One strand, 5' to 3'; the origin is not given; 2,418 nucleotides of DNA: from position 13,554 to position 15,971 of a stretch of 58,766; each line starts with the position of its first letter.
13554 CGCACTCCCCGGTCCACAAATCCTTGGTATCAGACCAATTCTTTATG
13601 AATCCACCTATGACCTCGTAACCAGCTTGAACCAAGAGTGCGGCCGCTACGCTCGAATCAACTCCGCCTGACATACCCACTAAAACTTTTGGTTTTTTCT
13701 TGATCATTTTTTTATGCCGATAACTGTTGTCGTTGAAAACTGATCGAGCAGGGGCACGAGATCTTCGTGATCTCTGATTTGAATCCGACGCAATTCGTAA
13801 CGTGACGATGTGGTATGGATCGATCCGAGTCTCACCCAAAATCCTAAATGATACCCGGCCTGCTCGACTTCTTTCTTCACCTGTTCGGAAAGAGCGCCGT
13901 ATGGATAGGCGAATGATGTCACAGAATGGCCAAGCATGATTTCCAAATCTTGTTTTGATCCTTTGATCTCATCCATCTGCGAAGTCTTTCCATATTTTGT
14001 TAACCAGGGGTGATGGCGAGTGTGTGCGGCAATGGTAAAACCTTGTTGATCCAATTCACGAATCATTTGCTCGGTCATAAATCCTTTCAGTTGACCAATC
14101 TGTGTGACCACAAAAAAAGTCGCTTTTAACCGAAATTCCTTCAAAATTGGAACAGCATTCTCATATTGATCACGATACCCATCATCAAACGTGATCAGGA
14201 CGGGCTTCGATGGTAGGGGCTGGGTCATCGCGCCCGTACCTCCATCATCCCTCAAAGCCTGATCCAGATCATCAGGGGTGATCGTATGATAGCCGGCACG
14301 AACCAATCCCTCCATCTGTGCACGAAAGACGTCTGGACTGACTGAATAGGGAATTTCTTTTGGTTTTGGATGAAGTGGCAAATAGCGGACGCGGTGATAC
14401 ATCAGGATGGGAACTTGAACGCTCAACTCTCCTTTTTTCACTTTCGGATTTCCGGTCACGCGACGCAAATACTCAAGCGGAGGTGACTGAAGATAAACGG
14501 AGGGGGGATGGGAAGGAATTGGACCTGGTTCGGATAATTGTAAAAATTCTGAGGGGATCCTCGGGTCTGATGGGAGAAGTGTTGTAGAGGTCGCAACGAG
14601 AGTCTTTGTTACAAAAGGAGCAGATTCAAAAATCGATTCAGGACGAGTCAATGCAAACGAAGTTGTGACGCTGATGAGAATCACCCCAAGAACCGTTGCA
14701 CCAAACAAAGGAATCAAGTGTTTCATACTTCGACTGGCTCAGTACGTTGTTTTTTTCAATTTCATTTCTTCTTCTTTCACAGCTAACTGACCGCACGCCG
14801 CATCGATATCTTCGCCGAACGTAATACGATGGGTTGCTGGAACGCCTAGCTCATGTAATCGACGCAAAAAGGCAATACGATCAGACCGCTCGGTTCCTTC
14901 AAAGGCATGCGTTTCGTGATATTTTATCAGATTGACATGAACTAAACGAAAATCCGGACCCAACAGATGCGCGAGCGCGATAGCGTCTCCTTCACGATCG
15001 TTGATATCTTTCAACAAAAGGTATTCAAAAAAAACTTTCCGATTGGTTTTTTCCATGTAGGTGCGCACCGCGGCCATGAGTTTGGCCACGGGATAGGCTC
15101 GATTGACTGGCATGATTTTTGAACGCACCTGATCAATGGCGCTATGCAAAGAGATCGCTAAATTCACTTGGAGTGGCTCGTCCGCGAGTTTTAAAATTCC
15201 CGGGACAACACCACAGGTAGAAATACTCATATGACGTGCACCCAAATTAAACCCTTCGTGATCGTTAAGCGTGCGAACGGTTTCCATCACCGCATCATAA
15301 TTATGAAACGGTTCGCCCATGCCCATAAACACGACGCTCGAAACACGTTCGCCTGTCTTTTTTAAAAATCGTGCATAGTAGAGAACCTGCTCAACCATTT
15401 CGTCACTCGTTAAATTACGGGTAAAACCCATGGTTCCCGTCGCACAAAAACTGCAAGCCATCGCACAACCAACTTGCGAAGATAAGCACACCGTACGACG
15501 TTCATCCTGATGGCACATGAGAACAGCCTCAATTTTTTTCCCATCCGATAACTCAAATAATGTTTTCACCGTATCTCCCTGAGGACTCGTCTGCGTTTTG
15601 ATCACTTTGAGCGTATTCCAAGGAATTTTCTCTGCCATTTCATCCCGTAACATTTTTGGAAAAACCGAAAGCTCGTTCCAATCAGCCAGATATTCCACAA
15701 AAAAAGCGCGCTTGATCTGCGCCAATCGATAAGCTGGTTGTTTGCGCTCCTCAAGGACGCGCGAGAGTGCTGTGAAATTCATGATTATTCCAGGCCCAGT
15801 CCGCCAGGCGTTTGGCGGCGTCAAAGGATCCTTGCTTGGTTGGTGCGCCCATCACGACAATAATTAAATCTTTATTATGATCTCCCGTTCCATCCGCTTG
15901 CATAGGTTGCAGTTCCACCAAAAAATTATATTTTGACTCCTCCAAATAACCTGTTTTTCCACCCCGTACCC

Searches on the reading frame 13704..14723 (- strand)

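Call 82: search_protein_families(library=pfam, proteins=[window:13704-14723:-], max_evalue=0.00001)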
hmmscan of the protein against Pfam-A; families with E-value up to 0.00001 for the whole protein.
window:13704-14723:- (339 aa): 1 family
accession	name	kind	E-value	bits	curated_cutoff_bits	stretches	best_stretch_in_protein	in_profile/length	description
PF01522.26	Polysacc_deac_1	-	6.7e-30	104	23.1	1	169-292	3-122/124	Polysaccharide deacetylase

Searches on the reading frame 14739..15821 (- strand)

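Call 82: search_protein_families(library=pfam, proteins=[window:14739-15821:-], max_evalue=0.00001)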
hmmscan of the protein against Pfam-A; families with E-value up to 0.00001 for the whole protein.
window:14739-15821:- (360 aa): 1 family
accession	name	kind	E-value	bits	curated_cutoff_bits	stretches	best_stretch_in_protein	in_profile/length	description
PF04055.27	Radical_SAM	-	2.7e-16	60.6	29.5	1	115-280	3-162/166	Radical SAM superfamily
